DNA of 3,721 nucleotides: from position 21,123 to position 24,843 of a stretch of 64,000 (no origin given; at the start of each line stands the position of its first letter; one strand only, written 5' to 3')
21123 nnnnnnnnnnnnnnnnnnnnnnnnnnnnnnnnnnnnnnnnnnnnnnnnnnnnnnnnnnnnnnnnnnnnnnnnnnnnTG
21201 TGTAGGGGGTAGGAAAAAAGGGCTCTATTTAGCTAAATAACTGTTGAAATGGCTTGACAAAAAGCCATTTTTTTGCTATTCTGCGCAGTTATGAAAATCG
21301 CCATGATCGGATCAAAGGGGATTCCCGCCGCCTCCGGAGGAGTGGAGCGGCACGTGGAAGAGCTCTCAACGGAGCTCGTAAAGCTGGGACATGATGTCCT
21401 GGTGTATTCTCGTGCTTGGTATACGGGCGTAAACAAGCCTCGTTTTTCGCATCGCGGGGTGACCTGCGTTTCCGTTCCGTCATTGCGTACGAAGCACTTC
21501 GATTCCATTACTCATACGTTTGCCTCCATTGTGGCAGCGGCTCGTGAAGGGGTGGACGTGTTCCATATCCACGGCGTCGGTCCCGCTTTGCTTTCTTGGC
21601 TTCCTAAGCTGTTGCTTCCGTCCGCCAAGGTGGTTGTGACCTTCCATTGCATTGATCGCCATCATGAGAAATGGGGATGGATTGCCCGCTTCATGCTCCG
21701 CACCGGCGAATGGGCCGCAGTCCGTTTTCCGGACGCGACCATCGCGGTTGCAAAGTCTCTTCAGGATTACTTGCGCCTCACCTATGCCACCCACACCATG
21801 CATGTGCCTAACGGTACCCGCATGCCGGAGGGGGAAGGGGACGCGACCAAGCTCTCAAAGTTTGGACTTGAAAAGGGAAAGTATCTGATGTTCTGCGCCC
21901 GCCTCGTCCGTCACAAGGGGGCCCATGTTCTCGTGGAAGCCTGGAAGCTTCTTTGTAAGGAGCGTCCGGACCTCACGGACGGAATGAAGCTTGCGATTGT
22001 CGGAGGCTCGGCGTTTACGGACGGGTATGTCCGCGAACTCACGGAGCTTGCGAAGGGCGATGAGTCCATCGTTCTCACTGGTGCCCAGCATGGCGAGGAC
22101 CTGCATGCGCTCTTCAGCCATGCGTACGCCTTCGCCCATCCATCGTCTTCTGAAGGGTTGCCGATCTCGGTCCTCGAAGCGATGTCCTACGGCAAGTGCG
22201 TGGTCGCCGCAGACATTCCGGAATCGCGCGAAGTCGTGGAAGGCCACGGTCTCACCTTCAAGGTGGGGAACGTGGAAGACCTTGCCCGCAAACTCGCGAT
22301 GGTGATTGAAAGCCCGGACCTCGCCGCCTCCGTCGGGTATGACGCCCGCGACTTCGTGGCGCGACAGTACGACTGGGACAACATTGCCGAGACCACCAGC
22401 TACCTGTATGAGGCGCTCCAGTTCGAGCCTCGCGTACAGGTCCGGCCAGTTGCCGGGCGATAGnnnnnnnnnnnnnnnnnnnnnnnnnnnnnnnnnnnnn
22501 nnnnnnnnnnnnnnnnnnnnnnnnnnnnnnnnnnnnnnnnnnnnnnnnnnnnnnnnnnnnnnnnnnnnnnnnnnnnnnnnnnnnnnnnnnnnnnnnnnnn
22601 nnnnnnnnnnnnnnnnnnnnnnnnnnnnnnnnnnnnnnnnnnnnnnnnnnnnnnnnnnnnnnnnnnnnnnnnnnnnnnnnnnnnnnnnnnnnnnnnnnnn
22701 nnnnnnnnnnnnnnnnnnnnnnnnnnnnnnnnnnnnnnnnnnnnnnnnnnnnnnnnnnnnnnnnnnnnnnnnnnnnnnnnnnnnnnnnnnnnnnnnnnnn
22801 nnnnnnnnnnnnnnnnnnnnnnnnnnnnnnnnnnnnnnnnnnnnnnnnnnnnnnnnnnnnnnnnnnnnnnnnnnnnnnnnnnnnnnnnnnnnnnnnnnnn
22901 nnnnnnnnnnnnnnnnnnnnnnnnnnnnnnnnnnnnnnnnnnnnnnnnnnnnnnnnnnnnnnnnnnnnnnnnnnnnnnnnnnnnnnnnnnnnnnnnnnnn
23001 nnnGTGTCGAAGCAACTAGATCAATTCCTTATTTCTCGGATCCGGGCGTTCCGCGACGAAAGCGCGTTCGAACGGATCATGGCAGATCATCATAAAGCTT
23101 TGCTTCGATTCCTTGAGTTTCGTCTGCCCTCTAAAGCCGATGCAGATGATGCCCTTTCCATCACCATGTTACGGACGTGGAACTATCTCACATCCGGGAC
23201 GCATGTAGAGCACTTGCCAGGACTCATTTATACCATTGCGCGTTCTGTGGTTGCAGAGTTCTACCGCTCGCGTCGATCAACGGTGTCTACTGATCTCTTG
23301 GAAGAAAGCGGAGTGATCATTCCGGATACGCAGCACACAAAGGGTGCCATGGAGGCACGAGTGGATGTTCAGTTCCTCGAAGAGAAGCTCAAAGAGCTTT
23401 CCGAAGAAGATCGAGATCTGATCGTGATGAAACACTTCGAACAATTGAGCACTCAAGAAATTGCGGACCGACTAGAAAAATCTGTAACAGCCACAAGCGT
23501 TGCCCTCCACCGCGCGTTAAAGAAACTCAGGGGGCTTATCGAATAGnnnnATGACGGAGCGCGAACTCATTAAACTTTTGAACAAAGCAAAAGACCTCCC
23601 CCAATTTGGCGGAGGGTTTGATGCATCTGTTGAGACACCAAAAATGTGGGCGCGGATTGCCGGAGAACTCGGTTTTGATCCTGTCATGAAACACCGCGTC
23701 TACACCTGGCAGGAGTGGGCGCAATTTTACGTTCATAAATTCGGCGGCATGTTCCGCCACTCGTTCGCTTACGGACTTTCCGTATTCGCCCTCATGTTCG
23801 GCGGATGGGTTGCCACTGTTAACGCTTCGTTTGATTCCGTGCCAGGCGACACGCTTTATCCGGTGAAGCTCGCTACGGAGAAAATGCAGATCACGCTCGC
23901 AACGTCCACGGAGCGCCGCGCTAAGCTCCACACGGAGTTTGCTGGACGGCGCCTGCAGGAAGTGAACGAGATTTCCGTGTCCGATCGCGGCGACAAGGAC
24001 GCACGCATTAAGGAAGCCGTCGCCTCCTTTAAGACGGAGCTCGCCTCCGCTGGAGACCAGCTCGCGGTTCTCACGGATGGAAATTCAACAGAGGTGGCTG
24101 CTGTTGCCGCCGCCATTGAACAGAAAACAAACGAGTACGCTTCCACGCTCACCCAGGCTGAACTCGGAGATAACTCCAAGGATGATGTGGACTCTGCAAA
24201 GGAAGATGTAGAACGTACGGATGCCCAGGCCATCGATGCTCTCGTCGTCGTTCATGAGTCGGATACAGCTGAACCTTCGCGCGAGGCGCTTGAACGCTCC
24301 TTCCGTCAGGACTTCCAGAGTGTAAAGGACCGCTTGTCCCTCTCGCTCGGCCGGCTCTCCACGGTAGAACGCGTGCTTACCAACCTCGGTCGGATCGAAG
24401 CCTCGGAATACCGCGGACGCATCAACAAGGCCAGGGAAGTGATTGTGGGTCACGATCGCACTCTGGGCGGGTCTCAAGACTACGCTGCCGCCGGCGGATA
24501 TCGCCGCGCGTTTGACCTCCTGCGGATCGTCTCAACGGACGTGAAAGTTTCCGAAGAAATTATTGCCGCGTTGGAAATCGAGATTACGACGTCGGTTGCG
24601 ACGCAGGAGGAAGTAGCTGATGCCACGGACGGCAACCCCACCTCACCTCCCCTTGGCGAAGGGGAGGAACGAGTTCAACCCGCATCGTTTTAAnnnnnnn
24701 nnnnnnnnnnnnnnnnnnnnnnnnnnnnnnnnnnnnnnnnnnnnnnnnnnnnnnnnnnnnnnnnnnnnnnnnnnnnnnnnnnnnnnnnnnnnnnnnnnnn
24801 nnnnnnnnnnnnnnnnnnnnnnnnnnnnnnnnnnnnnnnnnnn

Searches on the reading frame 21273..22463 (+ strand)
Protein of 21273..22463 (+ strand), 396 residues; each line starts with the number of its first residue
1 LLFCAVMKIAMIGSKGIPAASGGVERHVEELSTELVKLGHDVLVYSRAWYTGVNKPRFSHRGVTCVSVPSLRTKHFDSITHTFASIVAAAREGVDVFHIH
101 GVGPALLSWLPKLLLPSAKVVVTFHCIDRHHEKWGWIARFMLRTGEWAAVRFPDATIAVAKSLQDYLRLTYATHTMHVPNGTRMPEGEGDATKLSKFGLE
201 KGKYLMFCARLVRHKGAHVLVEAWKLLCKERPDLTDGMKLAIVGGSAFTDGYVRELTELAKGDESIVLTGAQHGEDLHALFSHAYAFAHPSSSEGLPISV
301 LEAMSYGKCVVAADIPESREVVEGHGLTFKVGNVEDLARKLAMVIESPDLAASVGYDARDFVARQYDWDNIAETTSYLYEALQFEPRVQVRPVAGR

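Call 18: search_protein_families(library=pfam, proteins=[window:21273-22463:+], max_evalue=0.00001)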
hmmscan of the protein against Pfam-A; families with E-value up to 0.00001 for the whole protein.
window:21273-22463:+ (396 aa): 6 families
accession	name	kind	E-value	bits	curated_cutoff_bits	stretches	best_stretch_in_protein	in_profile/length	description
PF00534.26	Glycos_transf_1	-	1.5e-29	103.1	26.4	1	199-360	11-171/172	Glycosyl transferases group 1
PF13692.12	Glyco_trans_1_4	-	2.7e-26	92.9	27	1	203-346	2-141/142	Glycosyl transferases group 1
PF13439.12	Glyco_transf_4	-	2.3e-21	77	28.5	1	22-181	2-165/170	Glycosyltransferase Family 4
PF13579.12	Glyco_trans_4_4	-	1.4e-15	58.4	29.7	1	22-181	1-158/158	Glycosyl transferase 4-like domain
PF13524.12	Glyco_trans_1_2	-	4.4e-07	30.4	25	1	239-374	16-141/144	Glycosyl transferase-like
PF09314.17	DUF1972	-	2.5e-06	27.7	25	1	8-174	3-176/186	Domain of unknown function (DUF1972)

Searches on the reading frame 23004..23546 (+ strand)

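Call 72: search_protein_families(library=pfam, proteins=[window:23004-23546:+], max_evalue=0.0001)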
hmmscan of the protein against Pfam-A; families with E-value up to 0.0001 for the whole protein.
window:23004-23546:+ (180 aa): 3 families
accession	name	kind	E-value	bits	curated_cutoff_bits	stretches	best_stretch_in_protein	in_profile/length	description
PF08281.18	Sigma70_r4_2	-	2.3e-12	46.8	25.7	1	125-175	4-54/54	Sigma-70, region 4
PF04545.22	Sigma70_r4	-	5.6e-09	35.8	24.1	1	129-176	2-49/50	Sigma-70, region 4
PF04542.20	Sigma70_r2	-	3.8e-05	23.8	24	0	27-92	3-70/71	Sigma-70 region 2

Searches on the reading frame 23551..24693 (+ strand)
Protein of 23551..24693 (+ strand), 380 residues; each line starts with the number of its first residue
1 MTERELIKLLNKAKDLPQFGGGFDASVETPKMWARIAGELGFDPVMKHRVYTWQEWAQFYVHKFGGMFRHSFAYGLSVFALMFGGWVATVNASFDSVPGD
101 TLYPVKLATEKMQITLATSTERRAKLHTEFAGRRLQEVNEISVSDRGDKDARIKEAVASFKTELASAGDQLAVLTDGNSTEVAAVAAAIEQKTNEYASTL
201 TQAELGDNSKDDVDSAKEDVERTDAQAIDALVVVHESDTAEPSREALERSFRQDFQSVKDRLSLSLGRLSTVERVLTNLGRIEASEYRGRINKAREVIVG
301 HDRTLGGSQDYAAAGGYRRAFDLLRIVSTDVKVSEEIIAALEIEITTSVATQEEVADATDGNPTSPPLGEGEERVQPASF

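Call 18: search_protein_families(library=pfam, proteins=[window:23551-24693:+], max_evalue=0.00001)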
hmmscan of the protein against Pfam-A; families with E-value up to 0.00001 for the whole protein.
window:23551-24693:+ (380 aa): 1 family
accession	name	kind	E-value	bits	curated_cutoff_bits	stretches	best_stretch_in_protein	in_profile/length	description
PF18915.5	DUF5667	-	7.4e-11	42.8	27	1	96-194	2-83/99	Domain of unknown function (DUF5667)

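Call 90: search_protein_families(library=ncbifam, proteins=[window:23551-24693:+], max_evalue=0.01)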
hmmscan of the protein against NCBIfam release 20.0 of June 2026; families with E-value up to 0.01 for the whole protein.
window:23551-24693:+ (380 aa): 0 families
